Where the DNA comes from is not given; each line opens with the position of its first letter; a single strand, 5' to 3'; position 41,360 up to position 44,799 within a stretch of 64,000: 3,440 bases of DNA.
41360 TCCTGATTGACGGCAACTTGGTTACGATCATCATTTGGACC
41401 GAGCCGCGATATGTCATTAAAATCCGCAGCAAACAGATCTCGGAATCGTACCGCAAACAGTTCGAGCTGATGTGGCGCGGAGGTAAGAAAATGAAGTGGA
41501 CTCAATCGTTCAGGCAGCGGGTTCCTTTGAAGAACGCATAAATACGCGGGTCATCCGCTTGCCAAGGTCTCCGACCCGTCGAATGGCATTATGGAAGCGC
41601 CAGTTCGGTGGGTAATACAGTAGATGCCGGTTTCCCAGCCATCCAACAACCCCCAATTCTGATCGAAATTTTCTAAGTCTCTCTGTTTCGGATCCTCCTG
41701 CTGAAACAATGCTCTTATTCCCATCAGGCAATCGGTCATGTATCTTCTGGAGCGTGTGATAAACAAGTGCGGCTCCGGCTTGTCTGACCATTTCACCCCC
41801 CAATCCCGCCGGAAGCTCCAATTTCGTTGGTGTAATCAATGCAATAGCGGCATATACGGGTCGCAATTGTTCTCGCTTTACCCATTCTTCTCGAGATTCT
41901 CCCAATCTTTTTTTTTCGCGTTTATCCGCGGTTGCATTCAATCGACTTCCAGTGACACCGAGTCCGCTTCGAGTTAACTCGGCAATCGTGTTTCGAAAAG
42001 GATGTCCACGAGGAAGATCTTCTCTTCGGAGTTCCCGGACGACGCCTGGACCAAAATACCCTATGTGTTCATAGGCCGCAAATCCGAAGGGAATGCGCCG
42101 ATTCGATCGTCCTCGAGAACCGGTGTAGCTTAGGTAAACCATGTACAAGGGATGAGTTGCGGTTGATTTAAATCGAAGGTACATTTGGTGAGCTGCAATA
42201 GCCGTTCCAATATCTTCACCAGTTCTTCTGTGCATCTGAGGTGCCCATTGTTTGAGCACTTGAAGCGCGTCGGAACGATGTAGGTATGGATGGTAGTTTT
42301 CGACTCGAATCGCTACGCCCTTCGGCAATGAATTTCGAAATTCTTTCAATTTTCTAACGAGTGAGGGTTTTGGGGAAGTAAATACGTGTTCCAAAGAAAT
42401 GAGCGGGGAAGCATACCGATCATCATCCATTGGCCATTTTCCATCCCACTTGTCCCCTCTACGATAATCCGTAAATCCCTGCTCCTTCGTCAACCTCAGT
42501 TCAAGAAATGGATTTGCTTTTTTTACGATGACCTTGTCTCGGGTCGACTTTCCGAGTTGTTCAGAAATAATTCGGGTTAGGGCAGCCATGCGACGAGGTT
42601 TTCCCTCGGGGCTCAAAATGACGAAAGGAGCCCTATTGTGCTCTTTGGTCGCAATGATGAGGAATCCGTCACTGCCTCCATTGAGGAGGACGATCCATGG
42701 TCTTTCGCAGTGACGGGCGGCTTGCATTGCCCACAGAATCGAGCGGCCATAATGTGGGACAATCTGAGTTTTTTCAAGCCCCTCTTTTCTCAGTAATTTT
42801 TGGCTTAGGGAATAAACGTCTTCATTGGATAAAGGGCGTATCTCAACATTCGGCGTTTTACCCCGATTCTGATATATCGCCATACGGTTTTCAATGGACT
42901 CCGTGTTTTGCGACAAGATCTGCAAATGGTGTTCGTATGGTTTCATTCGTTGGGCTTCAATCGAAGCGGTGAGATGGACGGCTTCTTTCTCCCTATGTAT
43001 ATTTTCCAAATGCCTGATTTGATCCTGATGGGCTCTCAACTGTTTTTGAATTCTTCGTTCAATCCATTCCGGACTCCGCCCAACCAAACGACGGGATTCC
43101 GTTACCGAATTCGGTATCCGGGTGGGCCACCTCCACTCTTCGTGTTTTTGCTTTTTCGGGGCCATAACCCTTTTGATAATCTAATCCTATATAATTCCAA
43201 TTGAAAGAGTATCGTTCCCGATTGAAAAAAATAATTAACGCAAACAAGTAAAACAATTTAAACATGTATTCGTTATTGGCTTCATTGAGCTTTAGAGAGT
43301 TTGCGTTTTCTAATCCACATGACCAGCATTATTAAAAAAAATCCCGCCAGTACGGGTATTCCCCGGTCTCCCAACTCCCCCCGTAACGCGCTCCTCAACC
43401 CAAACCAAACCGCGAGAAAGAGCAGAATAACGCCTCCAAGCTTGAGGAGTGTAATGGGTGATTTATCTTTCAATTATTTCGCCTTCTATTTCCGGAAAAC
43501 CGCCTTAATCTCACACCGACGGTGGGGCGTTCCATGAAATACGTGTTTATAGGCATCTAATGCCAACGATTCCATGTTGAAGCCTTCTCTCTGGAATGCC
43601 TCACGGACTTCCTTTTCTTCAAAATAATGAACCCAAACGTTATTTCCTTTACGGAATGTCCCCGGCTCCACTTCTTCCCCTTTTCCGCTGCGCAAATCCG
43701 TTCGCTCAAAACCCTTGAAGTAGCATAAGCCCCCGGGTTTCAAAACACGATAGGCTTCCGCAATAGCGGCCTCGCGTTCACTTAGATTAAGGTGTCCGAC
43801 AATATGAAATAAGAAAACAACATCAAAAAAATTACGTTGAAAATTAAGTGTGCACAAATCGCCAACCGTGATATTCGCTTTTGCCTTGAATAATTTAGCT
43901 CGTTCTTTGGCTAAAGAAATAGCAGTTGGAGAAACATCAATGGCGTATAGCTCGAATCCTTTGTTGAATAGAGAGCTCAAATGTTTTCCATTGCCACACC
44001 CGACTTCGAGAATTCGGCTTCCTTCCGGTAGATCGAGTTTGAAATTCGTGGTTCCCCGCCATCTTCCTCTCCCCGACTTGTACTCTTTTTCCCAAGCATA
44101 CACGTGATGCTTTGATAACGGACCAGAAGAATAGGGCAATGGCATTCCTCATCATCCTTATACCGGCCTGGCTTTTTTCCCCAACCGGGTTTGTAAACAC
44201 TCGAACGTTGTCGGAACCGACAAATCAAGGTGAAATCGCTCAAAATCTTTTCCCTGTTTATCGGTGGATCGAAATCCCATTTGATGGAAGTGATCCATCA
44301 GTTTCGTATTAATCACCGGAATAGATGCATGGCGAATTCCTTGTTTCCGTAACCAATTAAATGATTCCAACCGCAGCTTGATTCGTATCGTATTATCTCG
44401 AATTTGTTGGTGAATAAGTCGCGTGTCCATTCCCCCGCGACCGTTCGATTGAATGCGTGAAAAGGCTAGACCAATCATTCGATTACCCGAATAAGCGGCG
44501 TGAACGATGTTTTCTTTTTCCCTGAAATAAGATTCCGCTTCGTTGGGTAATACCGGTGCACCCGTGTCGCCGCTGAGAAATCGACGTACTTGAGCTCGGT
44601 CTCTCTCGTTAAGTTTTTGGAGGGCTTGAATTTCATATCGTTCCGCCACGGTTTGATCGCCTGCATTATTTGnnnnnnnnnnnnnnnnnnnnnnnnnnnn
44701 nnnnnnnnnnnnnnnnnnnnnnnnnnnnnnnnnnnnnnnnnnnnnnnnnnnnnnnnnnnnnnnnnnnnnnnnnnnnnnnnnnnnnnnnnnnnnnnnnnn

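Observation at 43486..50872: Dense one-strand array of uncharacterised paralog families (3 GNAT, 3 CxxGx(R/S)S, 2 HPH-motif, MTase, 551-aa protein): candidate undescribed system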

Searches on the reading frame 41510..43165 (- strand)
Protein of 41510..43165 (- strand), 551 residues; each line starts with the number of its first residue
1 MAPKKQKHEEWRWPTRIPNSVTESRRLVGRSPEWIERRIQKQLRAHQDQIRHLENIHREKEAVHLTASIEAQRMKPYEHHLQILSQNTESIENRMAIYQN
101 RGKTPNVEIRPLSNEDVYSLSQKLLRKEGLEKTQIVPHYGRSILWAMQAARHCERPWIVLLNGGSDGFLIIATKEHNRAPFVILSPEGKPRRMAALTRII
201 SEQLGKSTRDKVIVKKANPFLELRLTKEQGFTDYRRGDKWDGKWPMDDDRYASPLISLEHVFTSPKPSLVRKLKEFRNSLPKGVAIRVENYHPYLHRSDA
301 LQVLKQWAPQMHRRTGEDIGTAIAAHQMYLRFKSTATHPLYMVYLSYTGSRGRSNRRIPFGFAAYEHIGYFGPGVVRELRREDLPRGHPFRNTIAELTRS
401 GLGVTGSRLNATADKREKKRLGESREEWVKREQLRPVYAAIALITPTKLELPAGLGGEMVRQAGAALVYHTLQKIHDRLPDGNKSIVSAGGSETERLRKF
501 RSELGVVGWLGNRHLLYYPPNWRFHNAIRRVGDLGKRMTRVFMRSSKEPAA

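Call 3: search_protein_families(library=pfam, max_evalue=1, proteins=[window:41510-43165:-])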
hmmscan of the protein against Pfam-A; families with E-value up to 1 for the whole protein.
window:41510-43165:- (551 aa): 0 families

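Call 10: search_protein_families(library=ncbifam, max_evalue=1, proteins=[window:41510-43165:-])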
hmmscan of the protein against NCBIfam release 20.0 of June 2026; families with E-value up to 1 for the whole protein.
window:41510-43165:- (551 aa): 1 family
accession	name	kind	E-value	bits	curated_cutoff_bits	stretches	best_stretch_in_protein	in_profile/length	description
TIGR04282.1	glyco_like_cofC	hypoth_equivalog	0.042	13.6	134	0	37-127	27-116/189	TIGR04282 family arsenosugar biosynthesis glycosyltransferase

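Call 11: search_protein_families(library=phrogs, max_evalue=1, proteins=[window:41510-43165:-])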
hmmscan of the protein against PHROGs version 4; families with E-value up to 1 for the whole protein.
window:41510-43165:- (551 aa): 1 family
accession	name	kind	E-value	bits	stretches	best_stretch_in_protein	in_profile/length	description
phrog_22953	-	DNA, RNA and nucleotide metabolism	0.46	11.4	1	232-295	116-177/201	ribonucleotide reductase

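Call 12: search_protein_families(library=padloc, max_evalue=1, proteins=[window:41510-43165:-])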
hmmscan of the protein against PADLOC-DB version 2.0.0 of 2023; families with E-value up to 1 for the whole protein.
window:41510-43165:- (551 aa): 0 families

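Call 15: find_homologous_proteins(query=window:41510-43165:-, max_evalue=0.001)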
Query window:41510-43165:- (551 aa): 1 proteins with E <= 0.001 among 8000 candidates.
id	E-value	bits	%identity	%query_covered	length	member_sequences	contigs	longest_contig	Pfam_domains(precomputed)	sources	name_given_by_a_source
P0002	0.0e+0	1261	100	100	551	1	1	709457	-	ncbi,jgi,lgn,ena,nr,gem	ncbi:hypothetical protein KJ765_02580 [Candidatus Micrarchaeota archaeon]|nr:hypothetical protein [C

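Call 16: search_solved_structures(query=window:41510-43165:-, max_evalue=10)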
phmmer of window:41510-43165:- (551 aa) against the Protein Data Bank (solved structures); distinct sequences matched with E-value up to 10: 3.
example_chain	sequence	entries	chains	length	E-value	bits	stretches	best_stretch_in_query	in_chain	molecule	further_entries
1c0a_A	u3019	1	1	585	0.11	14.4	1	210-276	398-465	ASPARTYL TRNA SYNTHETASE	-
1eqr_A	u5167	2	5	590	0.11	14.4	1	210-276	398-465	ASPARTYL-TRNA SYNTHETASE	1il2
7jil_c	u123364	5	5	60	1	11.1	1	174-224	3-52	50S ribosomal protein L33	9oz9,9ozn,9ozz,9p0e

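Call 74: find_related_loci(query=window:41510-43165:-, collection=viral_contigs, flank=8000)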
Query window:41510-43165:- (551 aa) in viral_contigs; peptide patterns used: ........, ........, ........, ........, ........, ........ (x = any residue, [..] = any of these).
1 stretches matched a pattern, but none encodes a relative of the query by tblastn (E <= 1e-3).

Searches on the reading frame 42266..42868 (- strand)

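Call 80: search_protein_families(library=pfam, max_evalue=10, proteins=[window:42266-42868:-])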
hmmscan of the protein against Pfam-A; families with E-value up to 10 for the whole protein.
seq(201 aa): 1 family
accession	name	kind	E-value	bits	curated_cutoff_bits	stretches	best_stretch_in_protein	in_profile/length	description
PF23272.1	DUF7075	-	0.16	11.6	23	1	30-60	14-44/280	Domain of unknown function (DUF7075)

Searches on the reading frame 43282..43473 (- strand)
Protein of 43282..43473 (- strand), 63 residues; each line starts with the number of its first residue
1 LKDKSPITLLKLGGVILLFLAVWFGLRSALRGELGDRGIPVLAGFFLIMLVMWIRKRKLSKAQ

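Call 4: search_protein_families(library=pfam, max_evalue=1, proteins=[window:43282-43473:-])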
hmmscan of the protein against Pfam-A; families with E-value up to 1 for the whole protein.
window:43282-43473:- (63 aa): 2 families
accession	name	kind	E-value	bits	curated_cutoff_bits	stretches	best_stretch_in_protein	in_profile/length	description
PF13940.11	Ldr_toxin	-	0.0013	19.2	27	1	39-58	16-35/35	Toxin Ldr, type I toxin-antitoxin system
PF07916.16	TraG_N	-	0.056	12.8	36.1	1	5-53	26-75/462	TraG-like protein, N-terminal region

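Call 86: list_cluster_members(proteins=[P0006, P0007, window:43282-43473:-, window:51591-52085:-, window:52383-52697:-])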
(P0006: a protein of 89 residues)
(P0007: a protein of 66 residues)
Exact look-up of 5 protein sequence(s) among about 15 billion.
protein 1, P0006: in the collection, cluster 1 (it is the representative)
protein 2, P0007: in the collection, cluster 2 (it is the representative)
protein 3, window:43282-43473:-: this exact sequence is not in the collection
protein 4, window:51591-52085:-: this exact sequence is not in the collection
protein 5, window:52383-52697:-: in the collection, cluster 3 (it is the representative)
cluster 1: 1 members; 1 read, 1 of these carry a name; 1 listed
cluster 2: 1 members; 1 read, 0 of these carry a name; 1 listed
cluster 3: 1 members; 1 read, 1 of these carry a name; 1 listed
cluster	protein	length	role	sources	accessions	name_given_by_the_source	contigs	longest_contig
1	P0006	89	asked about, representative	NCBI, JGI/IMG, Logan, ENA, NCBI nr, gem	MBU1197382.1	hypothetical protein KJ765_02615 [Candidatus Micrarchaeota archaeon] | hypothetical protein [Candidatus Micrarchaeota archaeon]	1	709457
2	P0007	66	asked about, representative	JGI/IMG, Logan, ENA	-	-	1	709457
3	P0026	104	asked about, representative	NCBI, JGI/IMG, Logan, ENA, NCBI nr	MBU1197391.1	CoA-binding protein [Candidatus Micrarchaeota archaeon]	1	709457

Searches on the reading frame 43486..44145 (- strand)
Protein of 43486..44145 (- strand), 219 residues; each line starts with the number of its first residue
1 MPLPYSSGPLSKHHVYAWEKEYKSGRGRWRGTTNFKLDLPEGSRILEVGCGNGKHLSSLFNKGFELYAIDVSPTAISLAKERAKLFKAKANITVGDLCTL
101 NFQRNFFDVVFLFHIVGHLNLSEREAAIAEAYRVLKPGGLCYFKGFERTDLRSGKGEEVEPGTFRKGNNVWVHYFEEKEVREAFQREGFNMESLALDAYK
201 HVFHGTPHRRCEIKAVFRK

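Call 3: search_protein_families(library=pfam, max_evalue=1, proteins=[window:43486-44145:-])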
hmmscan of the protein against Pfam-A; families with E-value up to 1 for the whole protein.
window:43486-44145:- (219 aa): 20 families
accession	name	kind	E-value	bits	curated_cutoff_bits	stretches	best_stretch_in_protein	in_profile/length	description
PF08241.18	Methyltransf_11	-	7e-23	81.5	21.2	1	46-143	1-95/95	Methyltransferase domain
PF13649.12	Methyltransf_25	-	4.2e-22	79.1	27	1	45-139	1-97/97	Methyltransferase domain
PF13489.12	Methyltransf_23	-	6.8e-17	62.1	27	1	34-193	14-163/164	Methyltransferase domain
PF13847.12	Methyltransf_31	-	3.3e-16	59.7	27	1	41-147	3-113/145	Methyltransferase domain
PF08242.18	Methyltransf_12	-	1.3e-14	55.1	30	1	46-140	1-97/98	Methyltransferase domain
PF01209.24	Ubie_methyltran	-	1.2e-09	38.3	20.1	1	29-143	35-151/233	ubiE/COQ5 methyltransferase family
PF02353.26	CMAS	-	5.1e-06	26.5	27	1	36-150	57-171/273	Mycolic acid cyclopropane synthetase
PF05175.20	MTS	-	5.1e-05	23.4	23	1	41-139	31-134/170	Methyltransferase small domain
PF07021.18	MetW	-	7.9e-05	22.8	21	1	39-113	11-82/193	Methionine biosynthesis protein MetW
PF05724.17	TPMT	-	0.00075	19.7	26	1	37-140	33-150/218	Thiopurine S-methyltransferase (TPMT)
PF08003.17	Methyltransf_9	-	0.0016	17.9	23.8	1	4-118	81-194/315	Protein of unknown function (DUF1698)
PF03848.20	TehB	-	0.004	17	20.4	1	43-139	32-128/193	Tellurite resistance protein TehB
PF05401.17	NodS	-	0.0063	16.8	24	1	43-141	45-142/201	Nodulation protein S (NodS)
PF06325.19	PrmA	-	0.012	15.6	22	1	41-112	161-232/296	Ribosomal protein L11 methyltransferase (PrmA)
PF09243.16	Rsm22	-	0.066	13.1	23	1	45-133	38-130/275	Mitochondrial small ribosomal subunit Rsm22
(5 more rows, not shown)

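Call 72: search_solved_structures(query=window:43486-44145:-, max_evalue=0.001)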
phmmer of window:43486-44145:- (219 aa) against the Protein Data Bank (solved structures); distinct sequences matched with E-value up to 0.001: 63 (the best 60 are shown).
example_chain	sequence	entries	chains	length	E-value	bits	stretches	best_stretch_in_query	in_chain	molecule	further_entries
5wp5_A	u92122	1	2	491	9.3e-17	64.6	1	27-145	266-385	Phosphomethylethanolamine N-methyltransferase 2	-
5wp4_A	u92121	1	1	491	2.1e-13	53.6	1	36-148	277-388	Phosphoethanolamine N-methyltransferase 1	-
2p8j_A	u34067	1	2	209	2.4e-12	50.2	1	45-175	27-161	S-adenosylmethionine-dependent methyltransferase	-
1ve3_A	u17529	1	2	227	1.3e-10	44.5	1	42-144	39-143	hypothetical protein PH0226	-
3sm3_A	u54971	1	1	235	2.6e-10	43.5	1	39-146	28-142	SAM-dependent methyltransferases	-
4pne_A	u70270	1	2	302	1.3e-09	41.2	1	6-142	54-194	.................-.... protein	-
9w6x_A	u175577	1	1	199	2.7e-09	40.2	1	41-149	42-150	YtkW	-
3mgg_A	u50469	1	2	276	3.7e-09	39.7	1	39-141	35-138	Methyltransferase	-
6uk5_A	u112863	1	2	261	6.9e-09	38.8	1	13-143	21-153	CalS10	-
6uak_A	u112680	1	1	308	7.6e-09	38.7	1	41-141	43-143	SAM dependent methyltransferase LahSB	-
4krh_A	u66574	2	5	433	1.2e-08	38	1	40-141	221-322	Phosphoethanolamine N-methyltransferase 2 | Phospholethanolamine N-methyltransferase 2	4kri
9ri2_A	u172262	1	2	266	2.2e-08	37.2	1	44-145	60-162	Methyltransferase, putative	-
3uj6_A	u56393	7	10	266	3.4e-08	36.6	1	36-153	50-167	Phosphoethanolamine N-methyltransferase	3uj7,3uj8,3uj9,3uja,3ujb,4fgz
3ujd_A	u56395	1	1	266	3.5e-08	36.5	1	36-153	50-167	Phosphoethanolamine N-methyltransferase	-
9rfr_A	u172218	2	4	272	3.6e-08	36.5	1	37-157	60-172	Ubiquinone biosynthesis O-methyltransferase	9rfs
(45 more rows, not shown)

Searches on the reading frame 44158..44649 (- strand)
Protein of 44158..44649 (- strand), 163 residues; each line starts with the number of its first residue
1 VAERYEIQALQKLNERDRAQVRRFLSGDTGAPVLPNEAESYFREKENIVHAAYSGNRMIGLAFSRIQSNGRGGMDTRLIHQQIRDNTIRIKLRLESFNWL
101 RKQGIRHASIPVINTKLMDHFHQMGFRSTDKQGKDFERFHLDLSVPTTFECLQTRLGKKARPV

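Call 3: search_protein_families(library=pfam, max_evalue=1, proteins=[window:44158-44649:-])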
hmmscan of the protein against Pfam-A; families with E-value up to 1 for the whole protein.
window:44158-44649:- (163 aa): 0 families

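Call 10: search_protein_families(library=ncbifam, max_evalue=1, proteins=[window:44158-44649:-])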
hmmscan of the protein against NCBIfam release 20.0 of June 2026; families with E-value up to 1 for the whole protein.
window:44158-44649:- (163 aa): 1 family
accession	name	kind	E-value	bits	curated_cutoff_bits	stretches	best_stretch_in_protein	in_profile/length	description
TIGR02194.1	GlrX_NrdH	subfamily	0.02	15.1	85.75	1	80-127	21-64/72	glutaredoxin-like protein NrdH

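Call 12: search_protein_families(library=padloc, max_evalue=1, proteins=[window:44158-44649:-])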
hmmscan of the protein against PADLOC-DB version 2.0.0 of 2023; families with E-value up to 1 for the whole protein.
window:44158-44649:- (163 aa): 0 families

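Call 80: search_protein_families(library=pfam, max_evalue=10, proteins=[window:44158-44649:-])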
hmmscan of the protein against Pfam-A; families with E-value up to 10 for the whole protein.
window:44158-44649:- (163 aa): 0 families
